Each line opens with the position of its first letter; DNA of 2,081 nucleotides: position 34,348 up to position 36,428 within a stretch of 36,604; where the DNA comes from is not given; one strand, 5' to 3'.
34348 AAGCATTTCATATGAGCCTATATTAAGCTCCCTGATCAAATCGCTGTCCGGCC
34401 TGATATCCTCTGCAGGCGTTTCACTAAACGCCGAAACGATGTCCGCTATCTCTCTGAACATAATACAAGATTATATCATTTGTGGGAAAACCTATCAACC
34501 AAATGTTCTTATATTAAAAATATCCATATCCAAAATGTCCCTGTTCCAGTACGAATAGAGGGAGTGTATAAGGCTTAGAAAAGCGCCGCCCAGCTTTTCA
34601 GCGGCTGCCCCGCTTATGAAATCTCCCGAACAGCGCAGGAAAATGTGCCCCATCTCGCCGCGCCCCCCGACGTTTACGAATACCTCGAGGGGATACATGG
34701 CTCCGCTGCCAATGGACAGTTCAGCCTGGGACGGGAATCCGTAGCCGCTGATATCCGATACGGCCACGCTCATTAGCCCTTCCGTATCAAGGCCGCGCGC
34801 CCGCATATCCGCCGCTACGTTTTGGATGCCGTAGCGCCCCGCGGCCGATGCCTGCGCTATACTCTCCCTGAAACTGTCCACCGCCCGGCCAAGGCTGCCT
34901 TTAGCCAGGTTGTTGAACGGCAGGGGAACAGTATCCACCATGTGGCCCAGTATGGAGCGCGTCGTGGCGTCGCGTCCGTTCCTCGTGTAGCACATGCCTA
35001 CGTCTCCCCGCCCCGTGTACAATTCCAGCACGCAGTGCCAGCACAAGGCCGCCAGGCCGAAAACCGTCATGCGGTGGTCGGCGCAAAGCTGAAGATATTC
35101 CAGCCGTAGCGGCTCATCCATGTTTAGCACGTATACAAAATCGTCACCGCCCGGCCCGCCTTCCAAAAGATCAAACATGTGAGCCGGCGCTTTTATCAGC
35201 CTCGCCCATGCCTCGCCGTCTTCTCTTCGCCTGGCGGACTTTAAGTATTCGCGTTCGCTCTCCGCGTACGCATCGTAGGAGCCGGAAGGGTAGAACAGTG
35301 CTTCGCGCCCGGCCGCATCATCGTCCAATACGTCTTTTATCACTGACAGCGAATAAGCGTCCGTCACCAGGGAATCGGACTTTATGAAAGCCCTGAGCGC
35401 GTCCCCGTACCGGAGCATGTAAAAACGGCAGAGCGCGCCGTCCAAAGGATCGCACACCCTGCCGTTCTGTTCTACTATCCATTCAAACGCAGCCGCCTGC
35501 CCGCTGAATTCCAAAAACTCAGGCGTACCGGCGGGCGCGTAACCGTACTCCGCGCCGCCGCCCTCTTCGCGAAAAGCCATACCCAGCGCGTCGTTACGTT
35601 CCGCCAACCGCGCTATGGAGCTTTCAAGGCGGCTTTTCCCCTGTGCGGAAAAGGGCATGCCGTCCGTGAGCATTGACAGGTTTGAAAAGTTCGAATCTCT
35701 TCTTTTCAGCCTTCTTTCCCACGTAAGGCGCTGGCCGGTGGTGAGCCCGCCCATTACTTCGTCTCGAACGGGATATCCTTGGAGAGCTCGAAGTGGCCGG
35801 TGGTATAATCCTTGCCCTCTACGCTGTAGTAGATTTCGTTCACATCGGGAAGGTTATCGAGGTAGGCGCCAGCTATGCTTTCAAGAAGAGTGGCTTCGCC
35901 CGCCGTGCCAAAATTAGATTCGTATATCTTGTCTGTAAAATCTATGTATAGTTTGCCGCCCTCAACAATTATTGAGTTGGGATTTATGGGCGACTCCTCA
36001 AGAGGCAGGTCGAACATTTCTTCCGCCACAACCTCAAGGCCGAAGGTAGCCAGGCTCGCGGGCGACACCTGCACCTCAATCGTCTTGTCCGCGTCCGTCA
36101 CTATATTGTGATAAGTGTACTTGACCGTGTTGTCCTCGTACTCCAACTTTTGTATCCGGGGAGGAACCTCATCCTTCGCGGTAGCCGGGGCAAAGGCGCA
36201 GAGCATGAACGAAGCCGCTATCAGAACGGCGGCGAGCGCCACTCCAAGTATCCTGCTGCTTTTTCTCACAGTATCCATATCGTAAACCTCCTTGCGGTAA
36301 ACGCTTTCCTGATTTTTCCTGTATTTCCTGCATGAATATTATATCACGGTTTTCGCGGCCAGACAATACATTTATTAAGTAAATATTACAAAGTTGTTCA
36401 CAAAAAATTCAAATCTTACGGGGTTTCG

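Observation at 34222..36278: Three-gene operon: GerMN-like exported protein, catalytically degenerate condensation domain and DltC-like carrier protein, with no adenylation partner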

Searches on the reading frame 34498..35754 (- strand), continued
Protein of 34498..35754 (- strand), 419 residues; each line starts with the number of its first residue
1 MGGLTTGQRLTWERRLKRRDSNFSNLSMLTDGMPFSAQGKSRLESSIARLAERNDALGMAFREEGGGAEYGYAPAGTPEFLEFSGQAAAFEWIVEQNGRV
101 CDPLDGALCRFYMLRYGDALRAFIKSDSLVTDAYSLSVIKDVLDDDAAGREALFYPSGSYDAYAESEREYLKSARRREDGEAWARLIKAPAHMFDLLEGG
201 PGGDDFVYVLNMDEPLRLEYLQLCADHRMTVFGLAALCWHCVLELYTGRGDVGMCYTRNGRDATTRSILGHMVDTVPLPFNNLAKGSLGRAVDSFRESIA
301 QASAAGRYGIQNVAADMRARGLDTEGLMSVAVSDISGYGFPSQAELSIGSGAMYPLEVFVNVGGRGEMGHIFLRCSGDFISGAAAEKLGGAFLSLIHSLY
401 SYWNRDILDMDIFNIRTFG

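Call 52: search_solved_structures(query=A2, max_evalue=10)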
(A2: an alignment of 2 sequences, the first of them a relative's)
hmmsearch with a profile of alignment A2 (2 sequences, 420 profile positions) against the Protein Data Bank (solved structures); distinct sequences matched with E-value up to 10: 24.
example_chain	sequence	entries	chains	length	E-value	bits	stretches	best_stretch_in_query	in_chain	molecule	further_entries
9rde_A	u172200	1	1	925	4.5e-07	32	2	49-202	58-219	Bacitracin synthase 3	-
6mfw_A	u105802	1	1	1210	0.00028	22.8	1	44-291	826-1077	Linear gramicidin synthase subunit A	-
6mfx_A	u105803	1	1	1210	0.00031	22.6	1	46-291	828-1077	Linear gramicidin synthase subunit A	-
6mfy_A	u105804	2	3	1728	0.00048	22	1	44-290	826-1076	Linear gramicidin synthase subunit A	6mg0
6mfz_A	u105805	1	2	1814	0.00051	21.9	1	44-290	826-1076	Linear gramicidin synthase subunit A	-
9be3_A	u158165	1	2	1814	0.00051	21.9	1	44-290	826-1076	Linear gramicidin synthase subunit A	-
9be4_A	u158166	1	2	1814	0.00051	21.9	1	44-290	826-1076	Linear gramicidin synthase subunit A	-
9meh_A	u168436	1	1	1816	0.00051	21.9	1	44-290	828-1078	Linear gramicidin synthase subunit A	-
9up2_A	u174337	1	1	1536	0.0055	18.5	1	43-188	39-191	PvdL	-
1l5a_A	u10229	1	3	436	0.0061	18.4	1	124-318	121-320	amide synthase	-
9lcp_A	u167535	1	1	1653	0.0066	18.3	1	43-188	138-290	PvdL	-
9lco_A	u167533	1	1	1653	0.0066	18.3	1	43-188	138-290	PvdL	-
9lcq_A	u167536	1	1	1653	0.0066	18.3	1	43-188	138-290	PvdL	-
4zxh_A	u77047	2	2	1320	0.01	17.6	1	207-329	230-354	ABBFA_003403 | Tyrocidine synthetase 3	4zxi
8hlk_A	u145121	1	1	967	0.015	17.1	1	107-282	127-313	Microcystin synthetase B (Fragment)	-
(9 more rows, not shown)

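Call 67: search_protein_families(library=pfam, proteins=[P0003], max_evalue=0.00001)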
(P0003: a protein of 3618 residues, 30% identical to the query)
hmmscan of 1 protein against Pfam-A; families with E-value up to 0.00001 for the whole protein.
P0003 (3618 aa): 8 families
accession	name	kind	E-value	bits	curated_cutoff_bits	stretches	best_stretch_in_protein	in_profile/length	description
PF00668.25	Condensation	-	3.4e-213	708.8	30.6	3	2052-2485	3-456/456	Condensation domain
PF00501.34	AMP-binding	-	5.6e-199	661.2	29.9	3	1477-1811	2-384/384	AMP-binding enzyme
PF07993.18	NAD_binding_4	-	2.8e-47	161.5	20.1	1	3120-3361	1-258/258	Male sterility protein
PF00550.31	PP-binding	-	3.2e-34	117.4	20.8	3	1971-2034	2-67/67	Phosphopantetheine attachment site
PF13193.12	AMP-binding_C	-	2e-27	96.4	24.5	2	2898-2971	1-76/76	AMP-binding enzyme C-terminal domain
PF01370.27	Epimerase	-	9.6e-16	58.3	20.9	1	3118-3374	1-236/240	NAD dependent epimerase/dehydratase family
PF16363.11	GDP_Man_Dehyd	-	9.2e-09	35.6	27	1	3119-3404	1-274/332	GDP-mannose 4,6 dehydratase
PF01073.25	3Beta_HSD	-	1.6e-07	31.1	22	1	3120-3298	2-162/280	3-beta hydroxysteroid dehydrogenase/isomerase family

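Call 68: search_protein_families(library=ncbifam, proteins=[L001:2198-2857:+, L001:2841-3083:+, P0002, P0004], max_evalue=0.001)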
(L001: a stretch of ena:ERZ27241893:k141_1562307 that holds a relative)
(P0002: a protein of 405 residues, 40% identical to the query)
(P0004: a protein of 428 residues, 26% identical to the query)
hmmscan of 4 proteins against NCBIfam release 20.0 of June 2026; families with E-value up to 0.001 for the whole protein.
L001:2198-2857:+ (219 aa): 5 families
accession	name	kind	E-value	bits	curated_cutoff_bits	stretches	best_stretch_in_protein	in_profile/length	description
NF047349.1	4PPT_AusB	equivalog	8.3e-14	51.5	225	1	26-151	24-153/205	aureusimine biosynthesis 4'-phosphopantetheinyl transferase AusB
NF042922.1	4PPT_HetI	equivalog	2.3e-12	46.8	370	1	61-166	84-198/235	4'-phosphopantetheinyl transferase HetI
TIGR00556.1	pantethn_trn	domain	3.2e-10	40.2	45.35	1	95-152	5-70/128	phosphopantetheine--protein transferase domain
NF007676.0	PRK10351.1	equivalog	4.2e-07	29.8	174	1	46-149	37-146/195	4'-phosphopantetheinyl transferase AcpT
NF011255.0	PRK14661.1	equivalog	0.00014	21.8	209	1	96-178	6-90/169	holo-[acyl-carrier-protein] synthase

L001:2841-3083:+ (80 aa): 10 families
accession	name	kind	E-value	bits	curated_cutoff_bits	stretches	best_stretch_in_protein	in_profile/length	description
NF002148.0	PRK00982.1-2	subfamily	4.2e-09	36.1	71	1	15-73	18-76/79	acyl carrier protein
TIGR00517.1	acyl_carrier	equivalog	5.1e-09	35.9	70.45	1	14-73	16-75/77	acyl carrier protein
NF002151.0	PRK00982.1-5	equivalog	4.3e-07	30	92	1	16-74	18-76/78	acyl carrier protein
NF002150.0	PRK00982.1-4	subfamily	1.6e-06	28.2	66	1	17-73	21-77/80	acyl carrier protein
NF002147.0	PRK00982.1-1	equivalog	3.9e-06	26.6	84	1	15-73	21-79/83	acyl carrier protein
NF009104.0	PRK12449.1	equivalog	9.1e-06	25.5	70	1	4-71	9-75/80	acyl carrier protein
NF003757.0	PRK05350.1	equivalog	2.2e-05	24.5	65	1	15-69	20-74/83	acyl carrier protein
NF002149.0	PRK00982.1-3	equivalog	2.9e-05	23.9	106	1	15-72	17-74/78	acyl carrier protein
NF058660.1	cispen_ACP_AmcB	equivalog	0.00025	21.2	80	1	16-64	18-68/80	cispentacin biosynthesis acyl carrier protein AmcB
NF040636.1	AcpM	exception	0.00048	20.1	146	1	16-72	20-76/93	meromycolate extension acyl carrier protein AcpM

P0002 (405 aa): 0 families

P0004 (428 aa): 2 families
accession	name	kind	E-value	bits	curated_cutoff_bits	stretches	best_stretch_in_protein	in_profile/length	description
NF004282.0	PRK05691.1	subfamily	3.1e-18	63.3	4090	1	43-425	715-1109/4334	non-ribosomal peptide synthase/polyketide synthase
NF007605.2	PRK10252.1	equivalog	2.6e-05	21.9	2400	1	129-332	132-338/1292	enterobactin non-ribosomal peptide synthetase EntF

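Call 87: list_cluster_members(proteins=[P0002, P0003, P0004, P0152])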
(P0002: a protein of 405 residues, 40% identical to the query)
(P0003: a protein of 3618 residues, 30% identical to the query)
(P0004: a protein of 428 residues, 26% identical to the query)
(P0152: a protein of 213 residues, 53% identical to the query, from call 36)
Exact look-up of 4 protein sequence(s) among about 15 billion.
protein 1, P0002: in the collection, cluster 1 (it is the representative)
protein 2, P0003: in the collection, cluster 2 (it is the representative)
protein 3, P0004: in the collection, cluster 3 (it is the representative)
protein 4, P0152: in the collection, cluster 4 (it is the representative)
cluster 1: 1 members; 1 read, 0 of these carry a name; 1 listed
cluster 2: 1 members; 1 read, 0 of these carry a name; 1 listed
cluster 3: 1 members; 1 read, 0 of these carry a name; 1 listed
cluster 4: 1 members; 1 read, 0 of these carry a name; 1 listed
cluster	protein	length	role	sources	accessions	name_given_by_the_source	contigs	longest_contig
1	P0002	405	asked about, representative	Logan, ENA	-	-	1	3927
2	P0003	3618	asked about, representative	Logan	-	-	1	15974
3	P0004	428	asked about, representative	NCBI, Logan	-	-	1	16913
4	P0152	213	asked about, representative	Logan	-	-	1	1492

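Call 88: search_protein_families(library=pfam, proteins=[L001:3267-3707:+], max_evalue=1)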
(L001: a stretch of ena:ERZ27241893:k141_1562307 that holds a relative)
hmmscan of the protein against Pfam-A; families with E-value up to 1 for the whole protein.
L001:3267-3707:+ (146 aa): 6 families
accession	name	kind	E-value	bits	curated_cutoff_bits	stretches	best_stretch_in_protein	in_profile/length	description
PF00011.27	HSP20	-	1.1e-21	77.3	20.8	1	45-146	1-102/102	Hsp20/alpha crystallin family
PF17886.7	ArsA_HSP20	-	5.9e-05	23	22.5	1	51-82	2-33/63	HSP20-like domain found in ArsA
PF18046.7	FKBP26_C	-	0.0071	17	27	0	112-133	16-37/72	FKBP26_C-terminal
PF05455.17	GvpH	-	0.045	14.3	22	1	48-83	99-137/177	GvpH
PF01491.21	Frataxin_Cyay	-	0.16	12.6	21.3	0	64-84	29-49/107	Frataxin-like domain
PF10988.14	DUF2807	-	0.19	11.9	24.2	0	54-87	22-55/181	Putative auto-transporter adhesin, head GIN domain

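Call 90: search_protein_families(library=phrogs, proteins=[P0001], max_evalue=0.01)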
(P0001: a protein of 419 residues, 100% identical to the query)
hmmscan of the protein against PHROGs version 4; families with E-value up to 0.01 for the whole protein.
P0001 (419 aa): 0 families

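Call 92: search_protein_families(library=padloc, proteins=[P0001], max_evalue=0.01)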
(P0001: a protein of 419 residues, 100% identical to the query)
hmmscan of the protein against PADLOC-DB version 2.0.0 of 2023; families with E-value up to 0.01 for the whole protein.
P0001 (419 aa): 0 families

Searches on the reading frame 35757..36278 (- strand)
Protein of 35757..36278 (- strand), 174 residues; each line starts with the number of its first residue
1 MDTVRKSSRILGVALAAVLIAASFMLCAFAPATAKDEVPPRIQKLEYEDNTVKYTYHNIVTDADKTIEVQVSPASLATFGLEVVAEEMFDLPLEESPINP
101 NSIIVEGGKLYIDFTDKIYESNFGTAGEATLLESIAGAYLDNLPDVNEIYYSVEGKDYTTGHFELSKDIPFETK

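Call 3: search_protein_families(library=pfam, proteins=[window:35757-36278:-], max_evalue=1)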
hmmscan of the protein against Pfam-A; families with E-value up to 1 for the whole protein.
window:35757-36278:- (174 aa): 1 family
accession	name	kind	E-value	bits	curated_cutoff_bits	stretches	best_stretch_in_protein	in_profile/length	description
PF10646.14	Germane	-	0.0026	18.8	23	1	101-158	59-116/117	Sporulation and spore germination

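Call 4: search_protein_families(library=ncbifam, proteins=[window:35757-36278:-], max_evalue=1)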
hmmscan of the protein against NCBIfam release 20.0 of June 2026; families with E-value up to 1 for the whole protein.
window:35757-36278:- (174 aa): 1 family
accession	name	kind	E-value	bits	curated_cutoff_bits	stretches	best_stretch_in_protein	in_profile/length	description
TIGR03919.1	T7SS_EccB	equivalog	0.22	10.3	154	0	6-37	36-67/457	type VII secretion protein EccB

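Call 36: find_homologous_proteins(query=window:35757-36278:-, max_evalue=0.001)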
Query window:35757-36278:- (174 aa): 2 proteins with E <= 0.001 among 166 candidates.
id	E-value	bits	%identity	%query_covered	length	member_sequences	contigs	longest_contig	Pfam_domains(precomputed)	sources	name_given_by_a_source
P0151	7.7e-108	375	100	100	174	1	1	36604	-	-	-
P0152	6.1e-38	148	53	75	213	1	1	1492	-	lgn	-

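Call 37: find_encoding_contigs(protein=P0152, flank=10000)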
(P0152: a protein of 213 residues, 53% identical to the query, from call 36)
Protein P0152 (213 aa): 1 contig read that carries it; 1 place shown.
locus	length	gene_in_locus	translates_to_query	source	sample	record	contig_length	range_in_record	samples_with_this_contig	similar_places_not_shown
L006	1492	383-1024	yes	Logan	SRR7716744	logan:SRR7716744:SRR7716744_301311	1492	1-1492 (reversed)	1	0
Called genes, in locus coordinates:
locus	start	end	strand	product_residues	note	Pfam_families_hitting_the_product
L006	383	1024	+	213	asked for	-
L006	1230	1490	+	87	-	?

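Call 77: predict_structure(alignment_id=A4)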
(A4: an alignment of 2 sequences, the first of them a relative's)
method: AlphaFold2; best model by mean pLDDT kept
length: 174 residues; sequences in the alignment: 2
mean_pLDDT: 48.3   pTM: 0.33
mean pLDDT of the five models: 48.3, 48.1, 48.0, 47.7, 43.4
residues with pLDDT >= 90: 0; 70-90: 1; 50-70: 78; < 50: 95
segments of 3 or more residues with pLDDT < 50: 1-9, 15-19, 21-43, 75-82, 91-97, 99-101, 116-130, 155-174
pLDDT, mean of each block of 10 residues (from residue 1): 46 48 43 34 57 57 62 48 51 46 58 49 41 54 56 48 33 26
secondary structure, 60 per line:
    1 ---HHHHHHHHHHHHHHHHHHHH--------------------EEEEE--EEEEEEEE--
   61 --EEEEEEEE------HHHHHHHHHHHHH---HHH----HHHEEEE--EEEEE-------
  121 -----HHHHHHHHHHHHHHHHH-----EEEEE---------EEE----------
elements in order: H4-23 E44-48 E51-58 E63-70 H77-89 E103-106 E109-113 H126-142 E148-152 E162-164

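Call 88: search_protein_families(library=pfam, proteins=[P0152, L006:1230-1490:+], max_evalue=1)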
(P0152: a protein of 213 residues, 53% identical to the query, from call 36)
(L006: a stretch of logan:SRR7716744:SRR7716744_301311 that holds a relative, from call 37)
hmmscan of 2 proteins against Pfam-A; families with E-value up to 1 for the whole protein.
P0152 (213 aa): 4 families
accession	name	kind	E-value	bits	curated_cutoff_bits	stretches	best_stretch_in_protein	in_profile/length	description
PF14851.11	FAM176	-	0.014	15.6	31.5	1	9-103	27-119/152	FAM176 family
PF19506.4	DUF6040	-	0.023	14.6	23.4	1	31-93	9-71/233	Family of unknown function (DUF6040)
PF15779.10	LRRC37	-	0.1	13.2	27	0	26-65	10-51/73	Leucine-rich repeat-containing protein 37 family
PF24413.1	W02B3_4_N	-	0.3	11.4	27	1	60-102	29-71/115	W02B3.4-like, N-terminal domain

L006:1230-1490:+ (87 aa): 3 families
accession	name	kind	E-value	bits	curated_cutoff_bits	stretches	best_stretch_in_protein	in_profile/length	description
PF00535.33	Glycos_transf_2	-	3.4e-16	60.1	23.3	1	6-78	3-77/168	Glycosyl transferase family 2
PF13641.12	Glyco_tranf_2_3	-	0.016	15.7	27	1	5-61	5-66/230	Glycosyltransferase like family 2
PF10111.15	Glyco_tranf_2_2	-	0.13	12.2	27.3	1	7-51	4-48/276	Glycosyltransferase like family 2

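Call 89: search_solved_structures(query=A4, max_evalue=10, show_alignments=1)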
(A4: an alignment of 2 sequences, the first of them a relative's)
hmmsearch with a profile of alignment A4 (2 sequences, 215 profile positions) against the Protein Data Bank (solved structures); distinct sequences matched with E-value up to 10: 2.
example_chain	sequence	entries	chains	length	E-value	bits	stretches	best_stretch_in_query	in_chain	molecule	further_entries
4cek_A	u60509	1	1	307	0.55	13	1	121-187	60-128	REGULATOR OF NONSENSE TRANSCRIPTS 2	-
8hsj_A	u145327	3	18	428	1.1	12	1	167-195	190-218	Transcription termination factor Rho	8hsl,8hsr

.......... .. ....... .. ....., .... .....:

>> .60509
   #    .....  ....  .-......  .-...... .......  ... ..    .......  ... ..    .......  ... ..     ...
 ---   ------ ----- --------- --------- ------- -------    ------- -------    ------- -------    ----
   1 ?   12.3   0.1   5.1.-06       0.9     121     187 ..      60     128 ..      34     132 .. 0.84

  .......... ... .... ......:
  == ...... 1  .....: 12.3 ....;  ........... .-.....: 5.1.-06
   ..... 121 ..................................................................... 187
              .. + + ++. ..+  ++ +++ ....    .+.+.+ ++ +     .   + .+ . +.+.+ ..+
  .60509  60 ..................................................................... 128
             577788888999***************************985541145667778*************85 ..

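Call 90: search_protein_families(library=phrogs, proteins=[P0151], max_evalue=0.01)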
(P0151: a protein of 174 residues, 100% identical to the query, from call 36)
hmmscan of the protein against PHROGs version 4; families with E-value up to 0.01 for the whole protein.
P0151 (174 aa): 0 families

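Call 92: search_protein_families(library=padloc, proteins=[P0151], max_evalue=0.01)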
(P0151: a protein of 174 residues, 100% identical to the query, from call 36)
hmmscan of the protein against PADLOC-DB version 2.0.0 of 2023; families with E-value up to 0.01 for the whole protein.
P0151 (174 aa): 0 families
